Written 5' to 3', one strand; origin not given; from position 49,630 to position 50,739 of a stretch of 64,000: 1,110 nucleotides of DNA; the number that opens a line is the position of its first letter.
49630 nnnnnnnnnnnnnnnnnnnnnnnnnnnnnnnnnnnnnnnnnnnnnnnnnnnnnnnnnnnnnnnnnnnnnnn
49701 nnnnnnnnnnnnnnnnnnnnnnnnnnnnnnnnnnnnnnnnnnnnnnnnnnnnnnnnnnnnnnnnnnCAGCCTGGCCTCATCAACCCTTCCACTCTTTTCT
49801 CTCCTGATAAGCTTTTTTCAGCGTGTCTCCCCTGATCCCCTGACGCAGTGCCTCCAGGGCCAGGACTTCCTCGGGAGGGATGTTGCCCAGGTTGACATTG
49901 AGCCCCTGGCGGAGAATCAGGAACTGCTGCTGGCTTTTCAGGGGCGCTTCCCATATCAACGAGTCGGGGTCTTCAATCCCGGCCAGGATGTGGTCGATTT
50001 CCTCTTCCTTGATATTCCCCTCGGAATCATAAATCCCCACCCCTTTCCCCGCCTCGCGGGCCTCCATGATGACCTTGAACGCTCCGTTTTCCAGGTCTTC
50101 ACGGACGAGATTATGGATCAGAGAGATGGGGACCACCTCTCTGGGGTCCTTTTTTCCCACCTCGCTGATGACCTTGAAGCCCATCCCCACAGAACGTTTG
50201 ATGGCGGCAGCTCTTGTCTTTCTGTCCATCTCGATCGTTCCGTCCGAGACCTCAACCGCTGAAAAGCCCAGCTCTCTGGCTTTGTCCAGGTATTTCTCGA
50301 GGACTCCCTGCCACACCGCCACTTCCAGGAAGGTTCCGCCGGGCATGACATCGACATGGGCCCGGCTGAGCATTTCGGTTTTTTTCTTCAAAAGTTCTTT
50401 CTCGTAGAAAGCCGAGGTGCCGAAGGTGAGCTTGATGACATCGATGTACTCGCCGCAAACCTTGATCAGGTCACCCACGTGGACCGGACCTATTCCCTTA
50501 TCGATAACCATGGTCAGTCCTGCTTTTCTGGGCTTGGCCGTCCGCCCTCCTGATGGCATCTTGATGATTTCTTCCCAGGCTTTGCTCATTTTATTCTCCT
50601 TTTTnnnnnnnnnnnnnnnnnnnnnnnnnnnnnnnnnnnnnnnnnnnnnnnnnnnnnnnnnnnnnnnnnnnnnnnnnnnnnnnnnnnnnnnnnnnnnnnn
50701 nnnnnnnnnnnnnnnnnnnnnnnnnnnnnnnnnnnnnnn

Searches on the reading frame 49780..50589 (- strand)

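Call 27: search_protein_families(library=pfam, proteins=[window:49780-50589:-], max_evalue=0.00001)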
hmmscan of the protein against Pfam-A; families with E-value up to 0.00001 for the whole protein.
window:49780-50589:- (269 aa): 1 family
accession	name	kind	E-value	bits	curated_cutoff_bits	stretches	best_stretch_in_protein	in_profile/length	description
PF02679.21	ComA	-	8.2e-89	297.6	25.2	1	16-255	3-243/243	(2R)-phospho-3-sulfolactate synthase (ComA)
